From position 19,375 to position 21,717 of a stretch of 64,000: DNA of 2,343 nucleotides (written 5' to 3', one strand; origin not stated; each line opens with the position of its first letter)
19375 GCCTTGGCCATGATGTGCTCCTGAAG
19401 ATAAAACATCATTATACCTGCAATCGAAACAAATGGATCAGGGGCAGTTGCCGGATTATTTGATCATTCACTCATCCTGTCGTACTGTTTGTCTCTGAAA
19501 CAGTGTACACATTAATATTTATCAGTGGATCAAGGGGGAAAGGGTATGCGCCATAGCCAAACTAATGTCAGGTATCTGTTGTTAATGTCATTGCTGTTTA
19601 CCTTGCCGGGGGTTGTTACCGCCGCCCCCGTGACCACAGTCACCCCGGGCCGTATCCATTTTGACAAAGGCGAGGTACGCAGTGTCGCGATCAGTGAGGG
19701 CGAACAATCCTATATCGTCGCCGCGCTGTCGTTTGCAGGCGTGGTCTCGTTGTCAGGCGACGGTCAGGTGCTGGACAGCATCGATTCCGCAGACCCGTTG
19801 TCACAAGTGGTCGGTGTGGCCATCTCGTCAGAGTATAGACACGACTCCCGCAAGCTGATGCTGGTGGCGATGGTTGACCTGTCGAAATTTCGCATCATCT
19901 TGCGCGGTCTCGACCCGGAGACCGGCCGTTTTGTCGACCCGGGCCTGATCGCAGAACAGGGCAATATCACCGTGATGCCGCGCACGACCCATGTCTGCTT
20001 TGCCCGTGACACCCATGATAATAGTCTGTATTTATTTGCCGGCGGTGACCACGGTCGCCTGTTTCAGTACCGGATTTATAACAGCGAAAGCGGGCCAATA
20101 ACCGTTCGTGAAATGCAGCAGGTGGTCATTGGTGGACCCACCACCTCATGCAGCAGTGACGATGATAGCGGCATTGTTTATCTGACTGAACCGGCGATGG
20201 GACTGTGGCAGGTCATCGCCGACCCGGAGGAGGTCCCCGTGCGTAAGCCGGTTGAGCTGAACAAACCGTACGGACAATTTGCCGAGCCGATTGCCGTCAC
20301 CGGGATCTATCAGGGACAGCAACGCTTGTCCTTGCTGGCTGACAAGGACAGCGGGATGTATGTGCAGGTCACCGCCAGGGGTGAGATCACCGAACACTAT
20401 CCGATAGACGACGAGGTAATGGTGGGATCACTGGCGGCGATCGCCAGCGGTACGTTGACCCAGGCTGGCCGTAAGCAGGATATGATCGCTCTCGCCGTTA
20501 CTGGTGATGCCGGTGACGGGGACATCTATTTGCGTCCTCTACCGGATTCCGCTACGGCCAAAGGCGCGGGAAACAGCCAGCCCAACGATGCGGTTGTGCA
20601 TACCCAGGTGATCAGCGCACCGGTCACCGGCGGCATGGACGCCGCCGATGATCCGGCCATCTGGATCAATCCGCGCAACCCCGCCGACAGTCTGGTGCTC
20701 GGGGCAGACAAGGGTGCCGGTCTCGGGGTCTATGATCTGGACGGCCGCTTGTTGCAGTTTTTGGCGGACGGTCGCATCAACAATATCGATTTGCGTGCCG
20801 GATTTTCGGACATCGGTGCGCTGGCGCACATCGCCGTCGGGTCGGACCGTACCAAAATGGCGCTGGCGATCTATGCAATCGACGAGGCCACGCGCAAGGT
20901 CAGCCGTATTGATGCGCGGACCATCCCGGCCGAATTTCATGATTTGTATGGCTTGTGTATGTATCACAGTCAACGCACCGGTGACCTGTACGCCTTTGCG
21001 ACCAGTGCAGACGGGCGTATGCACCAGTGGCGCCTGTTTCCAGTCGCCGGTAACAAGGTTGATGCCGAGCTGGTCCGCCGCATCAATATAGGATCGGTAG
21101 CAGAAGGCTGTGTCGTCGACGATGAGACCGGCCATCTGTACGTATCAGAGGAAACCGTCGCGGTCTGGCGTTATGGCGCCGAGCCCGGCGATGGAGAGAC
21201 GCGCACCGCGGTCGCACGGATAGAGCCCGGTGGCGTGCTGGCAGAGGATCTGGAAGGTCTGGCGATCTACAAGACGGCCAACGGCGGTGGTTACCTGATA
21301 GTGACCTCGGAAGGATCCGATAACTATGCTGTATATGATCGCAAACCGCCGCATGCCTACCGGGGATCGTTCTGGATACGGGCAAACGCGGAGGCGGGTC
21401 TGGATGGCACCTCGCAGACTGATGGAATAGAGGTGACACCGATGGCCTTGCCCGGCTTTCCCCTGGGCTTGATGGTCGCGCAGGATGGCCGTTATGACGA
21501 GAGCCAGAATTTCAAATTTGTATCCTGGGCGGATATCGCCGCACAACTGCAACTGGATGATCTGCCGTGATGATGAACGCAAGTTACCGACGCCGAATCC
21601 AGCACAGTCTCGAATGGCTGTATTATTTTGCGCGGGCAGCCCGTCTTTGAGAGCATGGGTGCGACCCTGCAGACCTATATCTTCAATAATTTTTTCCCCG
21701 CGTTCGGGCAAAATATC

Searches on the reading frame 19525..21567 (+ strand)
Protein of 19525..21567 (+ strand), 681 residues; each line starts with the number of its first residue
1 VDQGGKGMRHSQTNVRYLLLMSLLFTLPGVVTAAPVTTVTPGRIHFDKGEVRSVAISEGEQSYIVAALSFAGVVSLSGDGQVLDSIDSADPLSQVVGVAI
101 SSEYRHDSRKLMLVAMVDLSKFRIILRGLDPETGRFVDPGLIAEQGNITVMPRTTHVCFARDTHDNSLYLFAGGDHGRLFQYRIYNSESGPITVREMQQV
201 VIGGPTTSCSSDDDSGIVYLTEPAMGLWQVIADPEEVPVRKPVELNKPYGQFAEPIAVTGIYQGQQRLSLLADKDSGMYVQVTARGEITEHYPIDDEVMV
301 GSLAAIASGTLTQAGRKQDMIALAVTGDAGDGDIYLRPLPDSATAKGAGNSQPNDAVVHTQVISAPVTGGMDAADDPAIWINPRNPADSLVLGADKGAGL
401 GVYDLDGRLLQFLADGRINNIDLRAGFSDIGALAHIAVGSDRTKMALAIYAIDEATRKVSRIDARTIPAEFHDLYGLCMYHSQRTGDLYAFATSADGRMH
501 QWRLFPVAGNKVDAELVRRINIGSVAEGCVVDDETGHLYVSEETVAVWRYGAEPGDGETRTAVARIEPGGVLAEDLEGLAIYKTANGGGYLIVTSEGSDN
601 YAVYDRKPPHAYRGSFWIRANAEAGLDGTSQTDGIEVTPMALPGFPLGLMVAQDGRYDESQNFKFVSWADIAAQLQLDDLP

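Call 56: search_protein_families(library=pfam, proteins=[window:19525-21567:+], max_evalue=0.00001)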
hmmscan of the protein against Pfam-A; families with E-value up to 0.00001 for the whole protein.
window:19525-21567:+ (681 aa): 1 family
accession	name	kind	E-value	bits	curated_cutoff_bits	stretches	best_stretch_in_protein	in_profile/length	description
PF02333.21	Phytase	-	4.9e-91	306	21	1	349-676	24-358/375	Phytase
